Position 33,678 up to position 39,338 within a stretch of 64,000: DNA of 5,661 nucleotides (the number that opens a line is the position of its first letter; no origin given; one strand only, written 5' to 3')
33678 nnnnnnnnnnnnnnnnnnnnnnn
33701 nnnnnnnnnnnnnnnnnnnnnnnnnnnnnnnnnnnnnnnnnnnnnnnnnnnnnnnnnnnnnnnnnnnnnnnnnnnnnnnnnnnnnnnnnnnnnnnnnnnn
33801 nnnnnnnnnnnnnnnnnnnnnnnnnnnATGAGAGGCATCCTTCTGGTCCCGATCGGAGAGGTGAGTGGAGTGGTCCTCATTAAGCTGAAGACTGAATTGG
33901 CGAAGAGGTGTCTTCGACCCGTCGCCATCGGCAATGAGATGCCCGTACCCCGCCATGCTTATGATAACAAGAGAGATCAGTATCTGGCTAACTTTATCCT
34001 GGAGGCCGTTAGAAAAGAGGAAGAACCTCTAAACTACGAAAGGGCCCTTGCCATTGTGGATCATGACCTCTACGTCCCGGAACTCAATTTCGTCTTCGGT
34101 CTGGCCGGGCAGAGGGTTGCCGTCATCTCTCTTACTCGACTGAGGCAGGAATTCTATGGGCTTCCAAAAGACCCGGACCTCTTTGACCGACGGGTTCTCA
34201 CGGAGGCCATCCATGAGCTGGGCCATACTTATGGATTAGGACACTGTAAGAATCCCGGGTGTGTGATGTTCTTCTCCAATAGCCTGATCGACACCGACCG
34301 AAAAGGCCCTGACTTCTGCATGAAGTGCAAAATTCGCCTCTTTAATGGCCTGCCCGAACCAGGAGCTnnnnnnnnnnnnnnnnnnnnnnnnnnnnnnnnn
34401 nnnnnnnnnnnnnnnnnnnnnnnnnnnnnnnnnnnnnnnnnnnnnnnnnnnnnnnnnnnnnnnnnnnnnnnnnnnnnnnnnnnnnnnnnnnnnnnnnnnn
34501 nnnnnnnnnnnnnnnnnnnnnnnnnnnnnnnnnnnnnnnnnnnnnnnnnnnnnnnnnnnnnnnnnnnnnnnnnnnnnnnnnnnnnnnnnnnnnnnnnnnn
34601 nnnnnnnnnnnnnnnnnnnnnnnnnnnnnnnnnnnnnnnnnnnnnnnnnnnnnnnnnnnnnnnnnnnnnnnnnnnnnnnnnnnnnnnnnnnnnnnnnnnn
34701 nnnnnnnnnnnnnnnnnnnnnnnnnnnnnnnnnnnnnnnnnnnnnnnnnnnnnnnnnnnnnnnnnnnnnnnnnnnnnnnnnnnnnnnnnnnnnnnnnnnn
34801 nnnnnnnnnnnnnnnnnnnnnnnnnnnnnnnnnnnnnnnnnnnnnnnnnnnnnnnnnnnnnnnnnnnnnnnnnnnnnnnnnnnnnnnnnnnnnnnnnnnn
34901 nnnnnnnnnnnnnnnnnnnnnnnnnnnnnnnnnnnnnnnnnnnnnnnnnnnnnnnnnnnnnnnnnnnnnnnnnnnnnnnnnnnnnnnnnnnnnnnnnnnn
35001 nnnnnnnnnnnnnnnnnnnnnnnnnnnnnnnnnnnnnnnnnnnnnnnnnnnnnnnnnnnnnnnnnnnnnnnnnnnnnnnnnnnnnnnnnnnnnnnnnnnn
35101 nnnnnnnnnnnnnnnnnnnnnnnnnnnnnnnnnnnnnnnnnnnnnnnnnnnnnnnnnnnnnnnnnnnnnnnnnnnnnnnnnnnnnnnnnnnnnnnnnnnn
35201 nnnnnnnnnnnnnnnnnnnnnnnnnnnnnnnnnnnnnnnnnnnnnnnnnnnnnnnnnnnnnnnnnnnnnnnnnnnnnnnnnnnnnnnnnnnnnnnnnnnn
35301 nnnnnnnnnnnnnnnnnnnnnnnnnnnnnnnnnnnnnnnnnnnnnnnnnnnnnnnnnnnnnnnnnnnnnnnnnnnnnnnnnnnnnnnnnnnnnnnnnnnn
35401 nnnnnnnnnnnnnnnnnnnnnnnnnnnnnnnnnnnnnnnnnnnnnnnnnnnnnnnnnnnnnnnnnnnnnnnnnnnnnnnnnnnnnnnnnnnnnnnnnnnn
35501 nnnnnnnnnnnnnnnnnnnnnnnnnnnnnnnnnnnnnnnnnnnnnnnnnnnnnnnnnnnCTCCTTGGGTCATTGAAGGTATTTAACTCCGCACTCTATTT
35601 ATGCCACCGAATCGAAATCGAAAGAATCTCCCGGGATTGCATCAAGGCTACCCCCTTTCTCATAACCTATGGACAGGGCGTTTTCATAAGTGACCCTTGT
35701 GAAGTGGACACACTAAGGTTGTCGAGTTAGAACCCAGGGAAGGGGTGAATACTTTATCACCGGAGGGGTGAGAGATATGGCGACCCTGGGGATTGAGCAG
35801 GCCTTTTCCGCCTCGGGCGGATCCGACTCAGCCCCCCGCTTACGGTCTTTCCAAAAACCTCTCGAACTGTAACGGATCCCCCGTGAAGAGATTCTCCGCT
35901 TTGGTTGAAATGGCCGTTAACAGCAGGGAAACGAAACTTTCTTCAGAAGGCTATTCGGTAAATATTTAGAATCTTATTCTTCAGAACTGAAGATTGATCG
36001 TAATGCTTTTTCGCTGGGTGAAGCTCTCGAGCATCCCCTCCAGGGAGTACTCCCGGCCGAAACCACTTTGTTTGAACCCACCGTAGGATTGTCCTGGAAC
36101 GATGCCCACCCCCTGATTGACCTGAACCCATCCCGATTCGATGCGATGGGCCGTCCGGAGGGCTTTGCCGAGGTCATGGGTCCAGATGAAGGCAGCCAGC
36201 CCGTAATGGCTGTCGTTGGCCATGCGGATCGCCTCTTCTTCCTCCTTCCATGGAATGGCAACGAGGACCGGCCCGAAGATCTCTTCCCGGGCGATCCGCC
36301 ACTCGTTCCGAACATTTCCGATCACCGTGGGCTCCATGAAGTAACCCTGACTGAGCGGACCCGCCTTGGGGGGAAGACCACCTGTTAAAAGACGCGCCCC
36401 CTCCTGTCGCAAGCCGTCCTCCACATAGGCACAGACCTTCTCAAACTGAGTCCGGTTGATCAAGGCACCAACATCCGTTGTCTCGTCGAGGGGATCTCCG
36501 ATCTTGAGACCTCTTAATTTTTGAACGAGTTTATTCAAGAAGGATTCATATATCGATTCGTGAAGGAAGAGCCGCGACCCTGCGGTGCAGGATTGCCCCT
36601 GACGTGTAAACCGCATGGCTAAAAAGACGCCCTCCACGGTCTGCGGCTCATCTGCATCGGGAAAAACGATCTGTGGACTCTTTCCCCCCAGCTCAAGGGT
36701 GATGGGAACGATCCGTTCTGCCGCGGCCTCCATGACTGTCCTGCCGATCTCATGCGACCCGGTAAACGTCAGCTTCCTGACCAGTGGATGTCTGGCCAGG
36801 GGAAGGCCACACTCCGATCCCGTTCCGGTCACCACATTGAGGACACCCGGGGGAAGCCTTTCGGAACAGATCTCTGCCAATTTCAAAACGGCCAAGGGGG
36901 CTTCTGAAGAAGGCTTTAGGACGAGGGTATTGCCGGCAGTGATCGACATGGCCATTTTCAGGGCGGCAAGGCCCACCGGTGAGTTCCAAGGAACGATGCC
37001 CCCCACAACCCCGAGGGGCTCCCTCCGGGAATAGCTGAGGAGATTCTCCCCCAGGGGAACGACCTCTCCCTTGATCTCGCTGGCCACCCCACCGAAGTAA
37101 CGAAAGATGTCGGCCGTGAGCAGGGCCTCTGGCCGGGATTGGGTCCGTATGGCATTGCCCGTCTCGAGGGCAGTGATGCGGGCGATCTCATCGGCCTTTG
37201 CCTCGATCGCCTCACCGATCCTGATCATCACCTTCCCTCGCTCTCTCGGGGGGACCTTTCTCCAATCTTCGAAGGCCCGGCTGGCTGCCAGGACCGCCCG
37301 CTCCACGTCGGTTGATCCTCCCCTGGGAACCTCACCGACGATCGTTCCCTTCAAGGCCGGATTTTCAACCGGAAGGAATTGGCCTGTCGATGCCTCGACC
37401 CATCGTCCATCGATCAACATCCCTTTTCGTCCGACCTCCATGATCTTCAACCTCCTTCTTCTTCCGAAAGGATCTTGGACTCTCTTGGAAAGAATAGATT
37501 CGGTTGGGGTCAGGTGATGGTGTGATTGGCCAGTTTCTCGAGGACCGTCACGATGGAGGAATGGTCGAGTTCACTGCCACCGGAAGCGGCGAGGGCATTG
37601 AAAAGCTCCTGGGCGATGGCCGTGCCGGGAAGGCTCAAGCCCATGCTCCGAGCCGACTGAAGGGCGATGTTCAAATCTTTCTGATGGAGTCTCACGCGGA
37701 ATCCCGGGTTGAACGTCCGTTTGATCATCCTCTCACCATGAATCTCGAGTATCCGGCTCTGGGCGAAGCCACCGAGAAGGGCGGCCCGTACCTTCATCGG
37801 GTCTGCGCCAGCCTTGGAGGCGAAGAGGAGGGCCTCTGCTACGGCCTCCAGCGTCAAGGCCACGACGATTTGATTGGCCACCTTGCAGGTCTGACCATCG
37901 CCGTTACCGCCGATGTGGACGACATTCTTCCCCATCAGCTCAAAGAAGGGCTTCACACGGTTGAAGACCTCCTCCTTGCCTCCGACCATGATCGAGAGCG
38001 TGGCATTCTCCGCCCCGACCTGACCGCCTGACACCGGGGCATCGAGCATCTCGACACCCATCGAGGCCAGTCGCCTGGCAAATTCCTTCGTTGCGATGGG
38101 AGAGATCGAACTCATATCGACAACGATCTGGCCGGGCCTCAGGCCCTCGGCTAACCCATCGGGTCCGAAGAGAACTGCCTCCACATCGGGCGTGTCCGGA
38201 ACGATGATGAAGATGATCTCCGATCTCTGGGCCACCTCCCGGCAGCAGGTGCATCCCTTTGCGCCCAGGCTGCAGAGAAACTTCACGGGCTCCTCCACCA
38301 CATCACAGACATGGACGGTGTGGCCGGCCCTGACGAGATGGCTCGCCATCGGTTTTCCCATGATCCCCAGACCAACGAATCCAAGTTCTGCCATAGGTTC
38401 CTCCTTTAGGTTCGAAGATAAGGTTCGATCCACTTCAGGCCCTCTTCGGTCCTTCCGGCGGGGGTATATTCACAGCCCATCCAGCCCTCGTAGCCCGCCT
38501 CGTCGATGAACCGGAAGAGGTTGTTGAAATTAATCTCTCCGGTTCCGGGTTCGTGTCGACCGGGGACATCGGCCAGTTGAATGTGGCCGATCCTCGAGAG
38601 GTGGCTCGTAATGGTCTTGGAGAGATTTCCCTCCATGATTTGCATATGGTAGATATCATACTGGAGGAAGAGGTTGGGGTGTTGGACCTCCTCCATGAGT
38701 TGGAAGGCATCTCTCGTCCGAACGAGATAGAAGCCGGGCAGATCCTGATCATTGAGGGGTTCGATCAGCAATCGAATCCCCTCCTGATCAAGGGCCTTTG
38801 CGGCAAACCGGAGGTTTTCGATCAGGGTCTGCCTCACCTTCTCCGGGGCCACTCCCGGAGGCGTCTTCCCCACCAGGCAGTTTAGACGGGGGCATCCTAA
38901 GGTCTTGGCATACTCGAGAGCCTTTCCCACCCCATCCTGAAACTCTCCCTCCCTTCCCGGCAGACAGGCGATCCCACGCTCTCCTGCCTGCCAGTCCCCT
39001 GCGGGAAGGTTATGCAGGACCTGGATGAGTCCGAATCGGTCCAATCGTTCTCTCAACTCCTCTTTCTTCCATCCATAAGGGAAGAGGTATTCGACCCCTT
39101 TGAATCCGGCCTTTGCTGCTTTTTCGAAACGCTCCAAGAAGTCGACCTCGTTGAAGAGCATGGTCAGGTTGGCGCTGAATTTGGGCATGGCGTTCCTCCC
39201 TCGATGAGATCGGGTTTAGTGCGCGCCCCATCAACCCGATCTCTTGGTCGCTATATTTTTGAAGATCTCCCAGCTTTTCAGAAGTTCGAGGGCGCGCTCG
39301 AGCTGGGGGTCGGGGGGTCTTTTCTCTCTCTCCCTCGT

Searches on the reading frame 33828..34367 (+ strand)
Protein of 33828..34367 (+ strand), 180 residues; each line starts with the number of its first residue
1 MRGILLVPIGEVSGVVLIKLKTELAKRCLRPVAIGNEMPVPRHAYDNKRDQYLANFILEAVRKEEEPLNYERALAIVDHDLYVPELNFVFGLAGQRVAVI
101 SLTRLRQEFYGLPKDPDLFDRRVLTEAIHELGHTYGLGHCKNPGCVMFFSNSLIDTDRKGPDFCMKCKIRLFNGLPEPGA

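Call 48: search_protein_families(library=ncbifam, max_evalue=1e-8, proteins=[window:33828-34367:+])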
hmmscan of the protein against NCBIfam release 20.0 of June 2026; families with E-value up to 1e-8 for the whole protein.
window:33828-34367:+ (180 aa): 2 families
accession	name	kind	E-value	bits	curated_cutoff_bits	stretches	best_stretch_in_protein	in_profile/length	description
NF033823.0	archmetzin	subfamily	1.9e-53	180.9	145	1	4-171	2-170/170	archaemetzincin family Zn-dependent metalloprotease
NF033824.1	Myxo_non_zincin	equivalog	7.6e-30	103.9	250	1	3-170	4-168/174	non-proteolytic archaemetzincin-like protein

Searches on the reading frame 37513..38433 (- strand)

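Call 48: search_protein_families(library=ncbifam, max_evalue=1e-8, proteins=[window:37513-38433:-])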
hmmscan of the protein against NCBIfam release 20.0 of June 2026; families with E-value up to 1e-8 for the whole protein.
window:37513-38433:- (307 aa): 10 families
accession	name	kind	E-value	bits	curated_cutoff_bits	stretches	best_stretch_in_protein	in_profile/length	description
NF011633.0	PRK15059.1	equivalog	2.2e-131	437.3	451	1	16-306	2-291/292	2-hydroxy-3-oxopropionate reductase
TIGR01505.1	tartro_sem_red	equivalog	1.2e-123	412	340.75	1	17-305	2-290/291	2-hydroxy-3-oxopropionate reductase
NF008592.0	PRK11559.1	equivalog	3.8e-97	325.2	397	1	15-306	3-294/296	2-hydroxy-3-oxopropionate reductase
TIGR01692.1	HIBADH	equivalog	9e-60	202.5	291.6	1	19-298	1-287/288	3-hydroxyisobutyrate dehydrogenase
NF043037.1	ThreonDh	equivalog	2e-54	185.1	350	1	16-299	4-288/297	L-threonate dehydrogenase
NF012005.0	PRK15461.1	equivalog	2e-52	178.2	348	1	14-302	1-290/298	sulfolactaldehyde 3-reductase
NF007161.0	PRK09599.1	subfamily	3.6e-23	82.3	271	1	16-201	2-190/302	NADP-dependent phosphogluconate dehydrogenase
TIGR00872.1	gnd_rel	equivalog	3.8e-20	72.3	297.2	1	16-205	2-192/299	phosphogluconate dehydrogenase (NAD(+)-dependent, decarboxylating)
NF006765.0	PRK09287.1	equivalog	1.1e-13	50.9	413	1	15-184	4-183/476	NADP-dependent phosphogluconate dehydrogenase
TIGR00873.1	gnd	equivalog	6.8e-11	41.6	426.7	1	17-186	2-181/467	decarboxylating NADP(+)-dependent phosphogluconate dehydrogenase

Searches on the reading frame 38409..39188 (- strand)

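Call 48: search_protein_families(library=ncbifam, max_evalue=1e-8, proteins=[window:38409-39188:-])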
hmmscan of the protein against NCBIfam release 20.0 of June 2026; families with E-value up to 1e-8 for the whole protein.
window:38409-39188:- (260 aa): 7 families
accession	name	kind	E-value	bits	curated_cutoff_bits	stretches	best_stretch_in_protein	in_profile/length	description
TIGR03234.1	OH-pyruv-isom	equivalog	2.1e-115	384.4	353.45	1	2-254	1-253/254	hydroxypyruvate isomerase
NF043033.1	OxoTetrIsom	equivalog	1.6e-112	375.3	325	1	1-254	1-250/251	2-oxo-tetronate isomerase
NF007444.0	PRK09997.1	equivalog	2.6e-110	367.9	465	1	1-257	1-257/258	hydroxypyruvate isomerase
NF007441.0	PRK09989.1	equivalog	3.2e-75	253.2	412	1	1-255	1-255/258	HPr family phosphocarrier protein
NF041099.2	keto_glucon_epim_IolO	equivalog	2.1e-21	76.5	300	1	91-249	99-255/269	5-keto-L-gluconate epimerase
NF051856.1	PsicseEpim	equivalog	6.3e-12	45.9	300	1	117-237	124-241/287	D-psicose 3-epimerase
TIGR04379.1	myo_inos_iolE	equivalog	7.9e-11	42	290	0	17-208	25-212/290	myo-inosose-2 dehydratase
